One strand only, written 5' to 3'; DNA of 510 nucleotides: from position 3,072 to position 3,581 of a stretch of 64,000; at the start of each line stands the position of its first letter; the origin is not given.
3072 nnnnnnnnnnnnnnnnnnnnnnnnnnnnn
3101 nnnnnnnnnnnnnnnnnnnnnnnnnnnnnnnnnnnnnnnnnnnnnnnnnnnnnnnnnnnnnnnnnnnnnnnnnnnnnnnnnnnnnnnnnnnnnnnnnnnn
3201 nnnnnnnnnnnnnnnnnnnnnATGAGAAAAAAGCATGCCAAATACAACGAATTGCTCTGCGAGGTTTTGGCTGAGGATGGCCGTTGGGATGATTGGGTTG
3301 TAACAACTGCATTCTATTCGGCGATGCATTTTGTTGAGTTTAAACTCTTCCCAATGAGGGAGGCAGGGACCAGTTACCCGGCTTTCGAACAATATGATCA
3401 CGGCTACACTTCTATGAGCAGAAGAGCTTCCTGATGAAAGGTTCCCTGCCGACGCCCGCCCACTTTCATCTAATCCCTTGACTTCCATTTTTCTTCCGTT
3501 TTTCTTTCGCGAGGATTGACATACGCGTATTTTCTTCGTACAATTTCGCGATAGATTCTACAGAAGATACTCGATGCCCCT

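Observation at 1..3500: Decayed mobile/defence islet containing an integrase fragment, an intact IS701 element, a small C-terminal gene remnant and an AT-rich overlapping two-gene cassette of unknown function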

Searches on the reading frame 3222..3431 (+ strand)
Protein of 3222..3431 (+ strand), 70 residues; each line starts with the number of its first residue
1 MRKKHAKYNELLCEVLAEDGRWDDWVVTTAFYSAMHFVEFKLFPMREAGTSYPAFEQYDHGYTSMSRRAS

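Call 6: search_protein_families(library=pfam, proteins=[window:3222-3431:+], max_evalue=0.1)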
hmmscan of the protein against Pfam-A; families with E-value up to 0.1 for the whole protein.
window:3222-3431:+ (70 aa): 0 families

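Call 7: search_protein_families(library=padloc, proteins=[window:3222-3431:+], max_evalue=1)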
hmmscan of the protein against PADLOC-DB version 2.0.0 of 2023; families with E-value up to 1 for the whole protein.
window:3222-3431:+ (70 aa): 0 families

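Call 8: search_protein_families(library=ncbifam, proteins=[window:3222-3431:+], max_evalue=1)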
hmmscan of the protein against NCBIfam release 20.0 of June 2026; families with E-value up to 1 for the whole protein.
window:3222-3431:+ (70 aa): 0 families

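Call 11: find_homologous_proteins(query=window:3222-3431:+, max_evalue=0.01)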
Query window:3222-3431:+ (70 aa): 1 proteins with E <= 0.01 among 1 candidates.
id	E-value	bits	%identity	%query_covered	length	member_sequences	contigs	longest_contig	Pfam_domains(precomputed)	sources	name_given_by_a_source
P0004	4.2e-42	159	100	100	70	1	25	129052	-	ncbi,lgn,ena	-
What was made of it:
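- Tried and rejected: A single-sequence search with the 70-aa B found only itself (call 11).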

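Call 18: find_encoding_contigs(protein=P0004, flank=10000, max_places=10)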
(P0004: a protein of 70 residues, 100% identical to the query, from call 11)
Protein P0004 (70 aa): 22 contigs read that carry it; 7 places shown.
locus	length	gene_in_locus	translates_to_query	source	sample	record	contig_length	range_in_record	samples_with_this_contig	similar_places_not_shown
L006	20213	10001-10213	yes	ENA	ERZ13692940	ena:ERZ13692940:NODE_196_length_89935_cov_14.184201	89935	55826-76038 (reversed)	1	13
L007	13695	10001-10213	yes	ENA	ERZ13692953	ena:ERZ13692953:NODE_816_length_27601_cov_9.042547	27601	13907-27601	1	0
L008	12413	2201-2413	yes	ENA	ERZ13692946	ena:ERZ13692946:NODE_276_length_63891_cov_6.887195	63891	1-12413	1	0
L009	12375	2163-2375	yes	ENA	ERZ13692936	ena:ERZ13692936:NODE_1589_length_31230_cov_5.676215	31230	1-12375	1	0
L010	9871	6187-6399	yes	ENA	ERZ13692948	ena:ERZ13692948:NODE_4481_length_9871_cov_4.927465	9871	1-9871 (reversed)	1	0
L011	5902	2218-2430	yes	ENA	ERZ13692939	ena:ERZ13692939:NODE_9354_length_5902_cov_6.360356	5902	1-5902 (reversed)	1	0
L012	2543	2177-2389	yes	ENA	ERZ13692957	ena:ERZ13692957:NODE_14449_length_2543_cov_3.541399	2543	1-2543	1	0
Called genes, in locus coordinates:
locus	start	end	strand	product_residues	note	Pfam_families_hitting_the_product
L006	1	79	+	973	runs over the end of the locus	PF04313:HSDR_N, PF04851:ResIII, PF18766:SWI2_SNF2, PF00270:DEAD (weak), PF22679:T1R_D3-like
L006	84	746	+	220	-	PF20582:UPF0758_N, PF04002:RadC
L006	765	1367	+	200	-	-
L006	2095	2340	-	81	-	-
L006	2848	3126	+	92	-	-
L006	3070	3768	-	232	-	-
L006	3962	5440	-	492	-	PF13576:Pentapeptide_3 (faint), PF00805:Pentapeptide (weak), PF13599:Pentapeptide_4 (weak), PF00805:Pentapeptide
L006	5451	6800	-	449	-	PF04055:Radical_SAM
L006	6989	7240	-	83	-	PF00589:Phage_integrase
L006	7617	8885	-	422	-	PF13546:DDE_5, PF01609:DDE_Tnp_1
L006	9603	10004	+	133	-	-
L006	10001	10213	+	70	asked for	-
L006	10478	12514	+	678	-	PF13860:FlgD_ig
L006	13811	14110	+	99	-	-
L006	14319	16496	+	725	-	PF03781:FGE-sulfatase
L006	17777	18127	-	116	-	-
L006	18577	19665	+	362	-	PF25919:BSH_CusB (faint), PF25917:BSH_RND, PF25954:Beta-barrel_RND_2, PF25967:RND-MFP_C (weak), PF25975:CzcB_C (weak), PF25989:YknX_C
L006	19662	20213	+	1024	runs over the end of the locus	PF00873:ACR_tran, PF03176:MMPL (weak)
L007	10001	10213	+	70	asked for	-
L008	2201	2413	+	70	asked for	-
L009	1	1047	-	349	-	?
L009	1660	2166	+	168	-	-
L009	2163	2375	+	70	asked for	-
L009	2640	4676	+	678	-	PF13860:FlgD_ig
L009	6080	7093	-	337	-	PF04055:Radical_SAM, PF13186:SPASM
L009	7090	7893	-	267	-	PF01209:Ubie_methyltran (weak), PF13489:Methyltransf_23, PF08241:Methyltransf_11, PF08242:Methyltransf_12, PF13649:Methyltransf_25, PF13847:Methyltransf_31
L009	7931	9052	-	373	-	PF13506:Glyco_transf_21, PF00535:Glycos_transf_2, PF13641:Glyco_tranf_2_3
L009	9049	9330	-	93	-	-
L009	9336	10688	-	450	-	-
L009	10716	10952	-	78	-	-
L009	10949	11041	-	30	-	-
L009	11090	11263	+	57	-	-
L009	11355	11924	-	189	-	-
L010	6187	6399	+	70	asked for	-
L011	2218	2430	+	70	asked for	-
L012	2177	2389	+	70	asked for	-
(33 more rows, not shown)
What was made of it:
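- On Type I restriction R subunit (HsdR): A separate full-length 973-aa HsdR lies ~9 kb to the left on the other strand (call 18).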

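Call 74: search_protein_families(library=phrogs, proteins=[window:3222-3431:+], max_evalue=0.1)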
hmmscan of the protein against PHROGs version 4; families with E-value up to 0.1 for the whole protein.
window:3222-3431:+ (70 aa): 0 families

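Call 75: search_protein_families(library=pfam, proteins=[L006:765-1364:+, L006:2098-2340:-, L006:2848-3123:+, L006:3073-3768:-, L006:84-743:+, L006:13811-14107:+, L006:17780-18127:-], max_evalue=0.01)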
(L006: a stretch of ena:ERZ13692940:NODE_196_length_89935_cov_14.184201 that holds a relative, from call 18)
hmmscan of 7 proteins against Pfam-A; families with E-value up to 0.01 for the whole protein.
L006:765-1364:+ (200 aa): 0 families

L006:2098-2340:- (81 aa): 0 families

L006:2848-3123:+ (92 aa): 0 families

L006:3073-3768:- (232 aa): 0 families

L006:84-743:+ (220 aa): 3 families
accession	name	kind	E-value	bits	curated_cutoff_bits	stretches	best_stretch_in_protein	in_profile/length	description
PF04002.20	RadC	-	7.3e-39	132.9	22.1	1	104-218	5-120/121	RadC-like JAB domain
PF20582.4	UPF0758_N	-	4.3e-22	78.4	27.1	1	5-79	1-76/77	UPF0758 N-terminal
PF14464.11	Prok-JAB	-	0.0014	18.9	25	1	81-197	4-102/114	Prokaryotic homologs of the JAB domain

L006:13811-14107:+ (99 aa): 0 families

L006:17780-18127:- (116 aa): 0 families
